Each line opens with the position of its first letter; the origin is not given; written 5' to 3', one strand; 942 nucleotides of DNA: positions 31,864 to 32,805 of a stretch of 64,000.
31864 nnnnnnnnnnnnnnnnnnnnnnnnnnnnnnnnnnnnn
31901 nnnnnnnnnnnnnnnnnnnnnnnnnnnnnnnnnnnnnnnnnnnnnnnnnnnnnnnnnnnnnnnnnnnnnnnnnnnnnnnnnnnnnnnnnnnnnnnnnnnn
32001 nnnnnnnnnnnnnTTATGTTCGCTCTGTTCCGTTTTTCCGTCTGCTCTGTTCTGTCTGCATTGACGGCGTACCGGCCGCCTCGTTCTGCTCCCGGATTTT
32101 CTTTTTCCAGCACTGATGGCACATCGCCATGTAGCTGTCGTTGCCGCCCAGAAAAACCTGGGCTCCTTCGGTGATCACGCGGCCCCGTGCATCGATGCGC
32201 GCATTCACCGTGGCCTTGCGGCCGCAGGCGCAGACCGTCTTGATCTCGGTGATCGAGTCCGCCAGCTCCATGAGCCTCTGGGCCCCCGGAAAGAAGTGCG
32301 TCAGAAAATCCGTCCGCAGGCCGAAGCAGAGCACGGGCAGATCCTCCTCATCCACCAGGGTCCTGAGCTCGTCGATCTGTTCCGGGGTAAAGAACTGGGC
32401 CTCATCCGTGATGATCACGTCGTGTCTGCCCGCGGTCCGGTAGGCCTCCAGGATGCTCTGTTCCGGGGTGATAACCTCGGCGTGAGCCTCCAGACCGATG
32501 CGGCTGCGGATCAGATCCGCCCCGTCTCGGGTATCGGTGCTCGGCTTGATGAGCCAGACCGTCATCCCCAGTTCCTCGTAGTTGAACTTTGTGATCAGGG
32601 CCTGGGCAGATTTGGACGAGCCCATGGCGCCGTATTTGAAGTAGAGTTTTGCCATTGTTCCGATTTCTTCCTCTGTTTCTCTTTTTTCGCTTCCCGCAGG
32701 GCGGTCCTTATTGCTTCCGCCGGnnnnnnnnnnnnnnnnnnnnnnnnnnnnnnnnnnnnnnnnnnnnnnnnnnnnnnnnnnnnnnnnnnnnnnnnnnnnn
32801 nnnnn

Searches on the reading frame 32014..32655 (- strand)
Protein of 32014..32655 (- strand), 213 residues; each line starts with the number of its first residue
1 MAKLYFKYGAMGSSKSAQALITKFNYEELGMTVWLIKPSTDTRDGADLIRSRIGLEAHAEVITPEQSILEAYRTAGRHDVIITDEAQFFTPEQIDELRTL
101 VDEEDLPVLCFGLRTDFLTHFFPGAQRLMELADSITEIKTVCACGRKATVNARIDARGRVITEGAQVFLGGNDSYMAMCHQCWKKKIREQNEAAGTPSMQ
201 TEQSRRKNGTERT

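Call 16: search_protein_families(library=pfam, proteins=[window:32014-32655:-], max_evalue=0.001)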
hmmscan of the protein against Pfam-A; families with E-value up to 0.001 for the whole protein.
window:32014-32655:- (213 aa): 2 families
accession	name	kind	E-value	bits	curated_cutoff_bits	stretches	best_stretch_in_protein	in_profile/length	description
PF00265.24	TK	-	5.1e-39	134.3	20.6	1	3-183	2-176/176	Thymidine kinase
PF13401.12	AAA_22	-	1.2e-05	26.1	27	1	38-113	43-123/130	AAA domain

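Call 32: find_encoding_contigs(protein=window:32014-32655:-, flank=2000, max_places=3)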
Protein window:32014-32655:- (213 aa): no gene with exactly this product is on record in the collection.
